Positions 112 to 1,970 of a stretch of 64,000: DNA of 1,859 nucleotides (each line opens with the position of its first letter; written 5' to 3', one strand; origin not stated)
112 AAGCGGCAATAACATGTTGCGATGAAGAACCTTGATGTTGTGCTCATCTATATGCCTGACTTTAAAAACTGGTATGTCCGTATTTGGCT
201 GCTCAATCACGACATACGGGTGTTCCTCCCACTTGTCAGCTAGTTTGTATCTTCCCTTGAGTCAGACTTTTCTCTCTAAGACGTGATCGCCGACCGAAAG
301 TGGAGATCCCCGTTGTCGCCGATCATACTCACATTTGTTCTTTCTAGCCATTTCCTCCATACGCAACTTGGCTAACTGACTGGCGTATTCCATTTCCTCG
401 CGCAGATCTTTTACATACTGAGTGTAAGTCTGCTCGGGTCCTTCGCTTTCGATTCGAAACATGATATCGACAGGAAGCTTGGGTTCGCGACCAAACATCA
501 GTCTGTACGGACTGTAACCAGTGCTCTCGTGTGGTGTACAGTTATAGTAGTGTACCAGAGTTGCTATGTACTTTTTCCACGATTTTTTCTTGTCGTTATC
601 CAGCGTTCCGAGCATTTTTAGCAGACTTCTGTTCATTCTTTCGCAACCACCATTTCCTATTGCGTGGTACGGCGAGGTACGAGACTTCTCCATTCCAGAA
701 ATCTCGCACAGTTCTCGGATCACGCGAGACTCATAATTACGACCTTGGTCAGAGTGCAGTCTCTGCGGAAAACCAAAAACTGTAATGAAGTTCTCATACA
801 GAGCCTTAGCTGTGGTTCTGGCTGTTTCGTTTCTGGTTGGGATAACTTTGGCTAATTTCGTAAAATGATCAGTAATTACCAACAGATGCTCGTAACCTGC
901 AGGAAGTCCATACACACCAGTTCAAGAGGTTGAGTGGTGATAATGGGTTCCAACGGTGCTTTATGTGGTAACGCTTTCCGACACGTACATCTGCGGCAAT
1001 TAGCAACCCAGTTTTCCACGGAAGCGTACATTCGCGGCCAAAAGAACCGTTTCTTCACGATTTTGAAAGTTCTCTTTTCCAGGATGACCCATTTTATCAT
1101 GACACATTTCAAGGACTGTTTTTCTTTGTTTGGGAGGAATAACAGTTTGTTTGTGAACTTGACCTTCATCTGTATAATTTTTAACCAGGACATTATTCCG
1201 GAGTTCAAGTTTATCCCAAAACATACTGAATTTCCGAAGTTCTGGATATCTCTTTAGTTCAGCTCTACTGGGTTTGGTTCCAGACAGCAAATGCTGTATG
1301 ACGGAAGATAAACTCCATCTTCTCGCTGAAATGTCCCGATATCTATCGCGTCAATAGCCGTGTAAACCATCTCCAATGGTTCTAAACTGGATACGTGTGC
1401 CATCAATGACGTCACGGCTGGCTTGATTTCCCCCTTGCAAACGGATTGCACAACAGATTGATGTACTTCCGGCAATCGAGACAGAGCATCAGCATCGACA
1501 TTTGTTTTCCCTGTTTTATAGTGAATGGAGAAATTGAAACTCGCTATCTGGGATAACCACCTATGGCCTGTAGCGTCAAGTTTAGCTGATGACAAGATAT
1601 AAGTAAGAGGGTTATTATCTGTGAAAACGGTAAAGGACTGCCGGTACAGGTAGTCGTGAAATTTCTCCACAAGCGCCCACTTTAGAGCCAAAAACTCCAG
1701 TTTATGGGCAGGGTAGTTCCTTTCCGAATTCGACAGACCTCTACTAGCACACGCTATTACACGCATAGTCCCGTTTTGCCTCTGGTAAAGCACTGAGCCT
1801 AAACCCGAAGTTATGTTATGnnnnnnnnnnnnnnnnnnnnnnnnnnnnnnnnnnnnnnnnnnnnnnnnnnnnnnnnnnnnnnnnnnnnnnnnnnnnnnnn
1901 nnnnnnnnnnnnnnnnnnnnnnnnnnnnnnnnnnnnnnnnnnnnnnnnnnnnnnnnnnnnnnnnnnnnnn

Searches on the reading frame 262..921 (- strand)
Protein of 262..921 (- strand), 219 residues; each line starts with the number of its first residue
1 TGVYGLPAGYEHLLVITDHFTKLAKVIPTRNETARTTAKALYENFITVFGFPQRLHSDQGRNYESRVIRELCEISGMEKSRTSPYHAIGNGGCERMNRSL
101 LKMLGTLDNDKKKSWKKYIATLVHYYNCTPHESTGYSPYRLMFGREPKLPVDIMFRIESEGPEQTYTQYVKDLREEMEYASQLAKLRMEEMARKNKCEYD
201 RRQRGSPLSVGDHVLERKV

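Call 22: search_protein_families(library=pfam, proteins=[window:262-921:-], max_evalue=0.01)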
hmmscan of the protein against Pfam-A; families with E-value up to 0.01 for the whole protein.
window:262-921:- (219 aa): 2 families
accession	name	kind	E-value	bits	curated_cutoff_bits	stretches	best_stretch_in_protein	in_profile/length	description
PF00665.32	rve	-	7.1e-12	45.9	32.6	1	10-86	23-101/102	Integrase core domain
PF13683.12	rve_3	-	0.0001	22.4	26.5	1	76-138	2-66/67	Integrase core domain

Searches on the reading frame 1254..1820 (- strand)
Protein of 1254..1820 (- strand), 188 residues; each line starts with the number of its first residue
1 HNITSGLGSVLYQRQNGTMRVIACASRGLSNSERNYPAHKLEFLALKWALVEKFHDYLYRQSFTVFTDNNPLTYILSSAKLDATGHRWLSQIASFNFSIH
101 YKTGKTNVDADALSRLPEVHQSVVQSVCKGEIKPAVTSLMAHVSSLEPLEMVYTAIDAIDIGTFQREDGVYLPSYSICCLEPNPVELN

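Call 22: search_protein_families(library=pfam, proteins=[window:1254-1820:-], max_evalue=0.01)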
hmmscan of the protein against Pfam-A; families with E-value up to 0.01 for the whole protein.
window:1254-1820:- (188 aa): 2 families
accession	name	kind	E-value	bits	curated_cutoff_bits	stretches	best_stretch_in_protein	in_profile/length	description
PF17917.7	RT_RNaseH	-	1.8e-23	83.1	24.8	1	5-95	15-105/105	RNase H-like domain found in reverse transcriptase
PF17919.7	RT_RNaseH_2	-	7.4e-15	55.3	29.8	1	5-65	40-100/100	RNase H-like domain found in reverse transcriptase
